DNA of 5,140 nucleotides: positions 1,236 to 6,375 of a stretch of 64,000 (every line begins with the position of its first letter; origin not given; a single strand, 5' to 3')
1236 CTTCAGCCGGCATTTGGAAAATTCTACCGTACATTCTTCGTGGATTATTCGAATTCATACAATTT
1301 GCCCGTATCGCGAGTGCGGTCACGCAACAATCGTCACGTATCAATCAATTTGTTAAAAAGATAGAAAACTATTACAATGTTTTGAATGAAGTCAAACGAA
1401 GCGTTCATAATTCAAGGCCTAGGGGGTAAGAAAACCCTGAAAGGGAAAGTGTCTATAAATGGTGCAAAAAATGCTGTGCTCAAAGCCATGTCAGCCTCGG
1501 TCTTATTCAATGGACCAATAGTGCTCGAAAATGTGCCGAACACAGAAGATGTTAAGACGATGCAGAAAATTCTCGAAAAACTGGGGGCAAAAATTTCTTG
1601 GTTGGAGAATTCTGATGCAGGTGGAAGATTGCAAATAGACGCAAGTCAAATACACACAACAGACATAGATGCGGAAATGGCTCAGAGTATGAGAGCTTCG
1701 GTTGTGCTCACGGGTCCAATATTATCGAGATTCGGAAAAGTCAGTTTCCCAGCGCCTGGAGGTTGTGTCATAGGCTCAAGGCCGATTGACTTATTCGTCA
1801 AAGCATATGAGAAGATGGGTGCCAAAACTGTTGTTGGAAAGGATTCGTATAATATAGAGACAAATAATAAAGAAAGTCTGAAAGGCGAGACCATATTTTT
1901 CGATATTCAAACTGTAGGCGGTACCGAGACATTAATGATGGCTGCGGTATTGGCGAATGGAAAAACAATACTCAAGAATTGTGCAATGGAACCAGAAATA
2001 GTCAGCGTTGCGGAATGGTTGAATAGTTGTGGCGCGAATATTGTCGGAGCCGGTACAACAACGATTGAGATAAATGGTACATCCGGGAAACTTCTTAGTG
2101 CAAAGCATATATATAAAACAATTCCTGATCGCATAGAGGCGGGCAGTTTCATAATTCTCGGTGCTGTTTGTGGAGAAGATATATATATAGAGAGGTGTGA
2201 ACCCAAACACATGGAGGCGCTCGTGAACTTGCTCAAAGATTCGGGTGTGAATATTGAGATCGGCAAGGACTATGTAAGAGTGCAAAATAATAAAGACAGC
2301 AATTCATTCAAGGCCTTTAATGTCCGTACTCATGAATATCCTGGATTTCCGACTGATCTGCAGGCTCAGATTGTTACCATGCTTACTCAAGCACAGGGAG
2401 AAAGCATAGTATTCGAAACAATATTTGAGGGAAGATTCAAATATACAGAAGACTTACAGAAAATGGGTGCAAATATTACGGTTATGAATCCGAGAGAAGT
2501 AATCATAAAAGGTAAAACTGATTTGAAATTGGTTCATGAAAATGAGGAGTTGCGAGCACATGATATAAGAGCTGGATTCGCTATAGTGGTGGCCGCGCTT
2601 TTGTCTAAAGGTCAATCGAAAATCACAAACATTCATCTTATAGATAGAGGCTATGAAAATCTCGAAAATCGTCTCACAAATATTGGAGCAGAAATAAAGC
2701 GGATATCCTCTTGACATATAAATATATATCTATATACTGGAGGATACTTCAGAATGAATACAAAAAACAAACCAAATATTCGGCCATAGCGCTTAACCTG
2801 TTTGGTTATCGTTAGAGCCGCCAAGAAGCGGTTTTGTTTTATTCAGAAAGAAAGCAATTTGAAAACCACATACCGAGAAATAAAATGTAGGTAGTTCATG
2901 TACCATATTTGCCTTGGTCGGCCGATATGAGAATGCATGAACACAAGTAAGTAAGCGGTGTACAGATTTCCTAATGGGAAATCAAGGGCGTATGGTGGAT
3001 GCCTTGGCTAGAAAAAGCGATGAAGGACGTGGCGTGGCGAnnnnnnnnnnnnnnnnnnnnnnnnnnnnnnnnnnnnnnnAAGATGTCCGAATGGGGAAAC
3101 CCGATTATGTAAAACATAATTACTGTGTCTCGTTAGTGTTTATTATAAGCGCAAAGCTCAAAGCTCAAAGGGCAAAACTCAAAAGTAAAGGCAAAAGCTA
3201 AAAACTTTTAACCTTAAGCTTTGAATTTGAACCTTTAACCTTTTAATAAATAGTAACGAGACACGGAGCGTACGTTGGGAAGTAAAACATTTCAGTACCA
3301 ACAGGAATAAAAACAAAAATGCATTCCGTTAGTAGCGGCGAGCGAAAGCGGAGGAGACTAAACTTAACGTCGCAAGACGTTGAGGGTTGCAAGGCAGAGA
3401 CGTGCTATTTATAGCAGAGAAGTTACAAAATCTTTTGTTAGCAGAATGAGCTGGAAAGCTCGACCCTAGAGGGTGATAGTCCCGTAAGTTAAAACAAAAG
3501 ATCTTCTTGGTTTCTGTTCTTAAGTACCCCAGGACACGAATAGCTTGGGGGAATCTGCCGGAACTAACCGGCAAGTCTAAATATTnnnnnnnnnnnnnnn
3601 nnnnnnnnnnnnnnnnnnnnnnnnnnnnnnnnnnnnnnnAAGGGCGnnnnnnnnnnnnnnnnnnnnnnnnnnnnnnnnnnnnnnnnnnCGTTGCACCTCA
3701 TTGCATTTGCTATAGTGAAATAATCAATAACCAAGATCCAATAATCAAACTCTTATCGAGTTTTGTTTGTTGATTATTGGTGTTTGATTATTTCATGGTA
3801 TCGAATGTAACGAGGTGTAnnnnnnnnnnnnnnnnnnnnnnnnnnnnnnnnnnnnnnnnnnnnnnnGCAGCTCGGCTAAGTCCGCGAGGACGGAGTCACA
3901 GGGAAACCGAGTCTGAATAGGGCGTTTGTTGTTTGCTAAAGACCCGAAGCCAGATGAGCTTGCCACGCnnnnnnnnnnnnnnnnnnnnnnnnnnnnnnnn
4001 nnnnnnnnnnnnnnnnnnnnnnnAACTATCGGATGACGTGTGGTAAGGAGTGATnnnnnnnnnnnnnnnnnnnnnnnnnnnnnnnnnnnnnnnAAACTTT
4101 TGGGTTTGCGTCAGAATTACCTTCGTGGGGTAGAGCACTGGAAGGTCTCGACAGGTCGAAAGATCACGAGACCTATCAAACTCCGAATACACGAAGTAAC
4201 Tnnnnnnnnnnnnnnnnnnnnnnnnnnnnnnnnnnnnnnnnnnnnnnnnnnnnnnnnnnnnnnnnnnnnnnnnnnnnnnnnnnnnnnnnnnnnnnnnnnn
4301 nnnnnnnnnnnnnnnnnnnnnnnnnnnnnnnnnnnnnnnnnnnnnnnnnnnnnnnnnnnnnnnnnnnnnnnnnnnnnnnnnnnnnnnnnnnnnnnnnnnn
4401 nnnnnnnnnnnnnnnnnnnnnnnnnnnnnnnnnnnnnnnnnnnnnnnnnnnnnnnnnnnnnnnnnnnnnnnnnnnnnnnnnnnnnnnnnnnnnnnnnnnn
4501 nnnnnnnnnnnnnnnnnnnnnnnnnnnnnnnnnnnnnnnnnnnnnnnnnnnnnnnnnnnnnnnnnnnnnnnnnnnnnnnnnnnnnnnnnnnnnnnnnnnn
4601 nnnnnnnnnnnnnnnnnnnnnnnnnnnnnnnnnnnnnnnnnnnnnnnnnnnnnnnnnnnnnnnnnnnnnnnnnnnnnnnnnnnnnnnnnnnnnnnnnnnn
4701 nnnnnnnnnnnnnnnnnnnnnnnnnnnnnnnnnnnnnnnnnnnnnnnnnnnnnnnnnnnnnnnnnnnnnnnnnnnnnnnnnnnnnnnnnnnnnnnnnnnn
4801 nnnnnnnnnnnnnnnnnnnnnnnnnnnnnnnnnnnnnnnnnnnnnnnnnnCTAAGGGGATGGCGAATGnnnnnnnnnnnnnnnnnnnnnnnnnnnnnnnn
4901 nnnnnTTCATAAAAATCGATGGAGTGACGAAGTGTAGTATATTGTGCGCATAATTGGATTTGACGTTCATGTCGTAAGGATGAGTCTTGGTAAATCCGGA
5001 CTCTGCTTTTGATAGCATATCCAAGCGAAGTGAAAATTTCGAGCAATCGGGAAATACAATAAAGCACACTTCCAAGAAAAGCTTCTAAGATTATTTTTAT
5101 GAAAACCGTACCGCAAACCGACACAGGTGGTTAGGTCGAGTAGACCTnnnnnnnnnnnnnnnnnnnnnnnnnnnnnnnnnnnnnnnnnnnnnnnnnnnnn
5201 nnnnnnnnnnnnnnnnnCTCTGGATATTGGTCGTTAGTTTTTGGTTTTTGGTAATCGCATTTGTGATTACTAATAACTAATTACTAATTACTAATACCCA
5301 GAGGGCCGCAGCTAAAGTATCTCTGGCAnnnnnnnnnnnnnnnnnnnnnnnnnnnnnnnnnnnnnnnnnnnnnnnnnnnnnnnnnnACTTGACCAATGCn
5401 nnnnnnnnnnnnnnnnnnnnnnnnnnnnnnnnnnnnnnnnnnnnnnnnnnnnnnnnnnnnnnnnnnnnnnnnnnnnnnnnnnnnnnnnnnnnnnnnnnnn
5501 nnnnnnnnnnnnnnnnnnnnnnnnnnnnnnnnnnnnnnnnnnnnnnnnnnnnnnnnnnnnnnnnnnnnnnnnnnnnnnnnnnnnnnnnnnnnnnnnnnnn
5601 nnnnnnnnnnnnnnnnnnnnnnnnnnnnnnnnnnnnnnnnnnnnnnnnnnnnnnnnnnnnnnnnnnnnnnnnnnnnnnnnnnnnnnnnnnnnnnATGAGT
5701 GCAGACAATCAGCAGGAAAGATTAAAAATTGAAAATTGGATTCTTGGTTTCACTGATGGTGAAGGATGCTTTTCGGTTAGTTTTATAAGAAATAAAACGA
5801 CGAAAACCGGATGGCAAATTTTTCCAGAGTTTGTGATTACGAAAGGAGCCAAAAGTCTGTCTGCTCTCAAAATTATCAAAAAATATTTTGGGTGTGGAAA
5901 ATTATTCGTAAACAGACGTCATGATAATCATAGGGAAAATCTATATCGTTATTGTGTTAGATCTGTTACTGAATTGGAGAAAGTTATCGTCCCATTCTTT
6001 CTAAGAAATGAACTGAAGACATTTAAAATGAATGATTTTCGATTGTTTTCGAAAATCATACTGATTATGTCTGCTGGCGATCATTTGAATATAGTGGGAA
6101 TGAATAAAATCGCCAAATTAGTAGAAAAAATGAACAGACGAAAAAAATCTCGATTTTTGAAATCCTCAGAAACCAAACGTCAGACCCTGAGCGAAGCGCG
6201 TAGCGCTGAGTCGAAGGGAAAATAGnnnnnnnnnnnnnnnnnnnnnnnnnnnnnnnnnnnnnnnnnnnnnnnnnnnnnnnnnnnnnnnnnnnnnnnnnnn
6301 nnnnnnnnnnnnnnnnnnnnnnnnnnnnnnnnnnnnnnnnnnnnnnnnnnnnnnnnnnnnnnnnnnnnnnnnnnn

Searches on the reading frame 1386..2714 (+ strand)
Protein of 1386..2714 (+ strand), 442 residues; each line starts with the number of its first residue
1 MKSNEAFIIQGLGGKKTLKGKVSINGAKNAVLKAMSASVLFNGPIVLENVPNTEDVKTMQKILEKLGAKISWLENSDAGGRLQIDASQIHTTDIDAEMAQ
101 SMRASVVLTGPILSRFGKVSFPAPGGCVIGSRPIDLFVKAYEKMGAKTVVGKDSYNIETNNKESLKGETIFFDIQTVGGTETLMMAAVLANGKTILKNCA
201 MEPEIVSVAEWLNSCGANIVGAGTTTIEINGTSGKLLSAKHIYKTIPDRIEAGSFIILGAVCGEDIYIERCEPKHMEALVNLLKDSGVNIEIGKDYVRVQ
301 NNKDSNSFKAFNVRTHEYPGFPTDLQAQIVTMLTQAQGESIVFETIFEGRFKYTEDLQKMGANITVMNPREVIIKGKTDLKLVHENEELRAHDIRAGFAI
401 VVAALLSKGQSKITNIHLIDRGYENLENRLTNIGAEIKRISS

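Call 44: find_encoding_contigs(protein=window:1386-2714:+, flank=10000, max_places=10)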
Protein window:1386-2714:+ (442 aa): 4 contigs read that carry it; 4 places shown.
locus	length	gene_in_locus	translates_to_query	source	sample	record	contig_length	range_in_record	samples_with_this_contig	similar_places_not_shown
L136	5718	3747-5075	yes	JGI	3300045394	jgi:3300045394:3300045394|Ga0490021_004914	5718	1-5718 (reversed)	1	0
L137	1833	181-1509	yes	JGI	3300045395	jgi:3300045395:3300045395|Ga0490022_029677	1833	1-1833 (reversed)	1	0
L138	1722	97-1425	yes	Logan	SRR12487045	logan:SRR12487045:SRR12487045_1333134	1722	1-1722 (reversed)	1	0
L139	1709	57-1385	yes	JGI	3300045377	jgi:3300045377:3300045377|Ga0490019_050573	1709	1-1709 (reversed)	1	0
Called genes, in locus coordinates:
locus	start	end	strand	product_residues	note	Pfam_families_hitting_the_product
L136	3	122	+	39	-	?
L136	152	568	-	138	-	PF00551:Formyl_trans_N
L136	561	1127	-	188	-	PF01327:Pep_deformylase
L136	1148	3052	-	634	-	PF17764:PriA_3primeBD (weak)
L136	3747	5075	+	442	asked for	PF00275:EPSP_synthase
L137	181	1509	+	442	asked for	PF00275:EPSP_synthase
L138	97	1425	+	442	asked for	PF00275:EPSP_synthase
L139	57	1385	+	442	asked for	PF00275:EPSP_synthase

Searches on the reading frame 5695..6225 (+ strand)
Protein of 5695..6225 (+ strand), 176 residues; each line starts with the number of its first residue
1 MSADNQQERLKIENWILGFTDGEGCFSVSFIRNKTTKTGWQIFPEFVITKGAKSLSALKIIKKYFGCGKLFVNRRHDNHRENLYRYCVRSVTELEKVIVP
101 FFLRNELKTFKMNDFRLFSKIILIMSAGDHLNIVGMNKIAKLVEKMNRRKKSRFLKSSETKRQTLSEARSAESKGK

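Call 46: find_encoding_contigs(protein=window:5695-6225:+, flank=10000, max_places=10)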
Protein window:5695-6225:+ (176 aa): 2 contigs read that carry it; 2 places shown.
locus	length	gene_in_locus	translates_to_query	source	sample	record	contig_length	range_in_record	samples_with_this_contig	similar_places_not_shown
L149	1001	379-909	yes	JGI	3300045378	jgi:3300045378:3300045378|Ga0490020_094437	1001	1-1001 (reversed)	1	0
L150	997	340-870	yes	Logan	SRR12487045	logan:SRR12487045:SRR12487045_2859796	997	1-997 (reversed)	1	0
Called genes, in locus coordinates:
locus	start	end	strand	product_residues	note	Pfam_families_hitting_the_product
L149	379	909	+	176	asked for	PF00961:LAGLIDADG_1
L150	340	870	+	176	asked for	PF00961:LAGLIDADG_1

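Call 47: search_protein_families(library=pfam, proteins=[window:5695-6225:+], max_evalue=0.01)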
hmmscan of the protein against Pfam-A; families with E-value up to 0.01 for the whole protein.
window:5695-6225:+ (176 aa): 1 family
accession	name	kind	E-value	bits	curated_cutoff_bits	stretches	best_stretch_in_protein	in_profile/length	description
PF00961.24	LAGLIDADG_1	-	1.7e-20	74.3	23.1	1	16-121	1-101/102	LAGLIDADG endonuclease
